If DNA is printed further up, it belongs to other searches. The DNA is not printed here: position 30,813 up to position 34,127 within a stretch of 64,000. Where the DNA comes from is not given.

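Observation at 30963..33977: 1004-aa FGAM-synthase (PurL-type) paralog in which every catalytic box I can place is degenerate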

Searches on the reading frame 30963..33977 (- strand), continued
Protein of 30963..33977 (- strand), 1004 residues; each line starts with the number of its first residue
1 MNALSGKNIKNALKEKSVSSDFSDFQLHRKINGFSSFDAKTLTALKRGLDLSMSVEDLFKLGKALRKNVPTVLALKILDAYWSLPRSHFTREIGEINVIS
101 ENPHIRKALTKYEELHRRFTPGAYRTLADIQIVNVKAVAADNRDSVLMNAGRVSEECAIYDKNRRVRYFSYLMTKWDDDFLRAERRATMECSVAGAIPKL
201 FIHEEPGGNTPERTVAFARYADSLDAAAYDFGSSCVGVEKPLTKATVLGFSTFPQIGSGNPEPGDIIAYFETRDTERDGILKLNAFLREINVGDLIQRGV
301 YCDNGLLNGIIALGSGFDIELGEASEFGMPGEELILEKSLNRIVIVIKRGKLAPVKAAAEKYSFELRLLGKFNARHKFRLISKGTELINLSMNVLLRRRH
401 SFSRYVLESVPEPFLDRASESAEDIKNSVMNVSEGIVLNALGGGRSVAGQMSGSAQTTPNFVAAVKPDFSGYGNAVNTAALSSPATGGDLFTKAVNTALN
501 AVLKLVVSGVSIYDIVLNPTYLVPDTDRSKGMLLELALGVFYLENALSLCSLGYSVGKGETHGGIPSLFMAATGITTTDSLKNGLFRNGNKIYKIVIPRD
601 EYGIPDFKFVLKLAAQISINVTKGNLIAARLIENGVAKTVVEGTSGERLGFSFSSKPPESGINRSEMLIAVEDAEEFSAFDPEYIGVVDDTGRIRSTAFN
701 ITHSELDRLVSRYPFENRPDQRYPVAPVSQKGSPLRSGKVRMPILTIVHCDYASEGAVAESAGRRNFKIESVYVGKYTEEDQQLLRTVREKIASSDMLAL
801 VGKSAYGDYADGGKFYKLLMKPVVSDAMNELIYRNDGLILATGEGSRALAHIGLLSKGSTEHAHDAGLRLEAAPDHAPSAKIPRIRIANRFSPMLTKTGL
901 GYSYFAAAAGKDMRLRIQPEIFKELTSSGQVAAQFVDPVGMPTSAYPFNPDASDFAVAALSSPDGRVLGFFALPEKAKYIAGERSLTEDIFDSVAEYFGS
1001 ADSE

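Call 93: search_protein_families(library=pfam, alignment_id=A4, max_evalue=0.01)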
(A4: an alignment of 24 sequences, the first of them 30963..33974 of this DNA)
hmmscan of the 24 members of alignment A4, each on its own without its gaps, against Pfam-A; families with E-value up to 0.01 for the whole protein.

A. member 1, window:30963-33974:- (1003 aa): 1 family
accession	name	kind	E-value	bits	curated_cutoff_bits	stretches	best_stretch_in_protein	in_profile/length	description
PF13507.12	GATase_5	-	1.4e-26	93.6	27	1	785-976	38-229/260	CobB/CobQ-like glutamine amidotransferase domain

B. families by the number of members that match (of 24 scanned): 2 families
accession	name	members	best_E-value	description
PF13507.12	GATase_5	24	8.1e-34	CobB/CobQ-like glutamine amidotransferase domain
PF02769.27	AIRS_C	2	6.9e-06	AIR synthase related protein, C-terminal domain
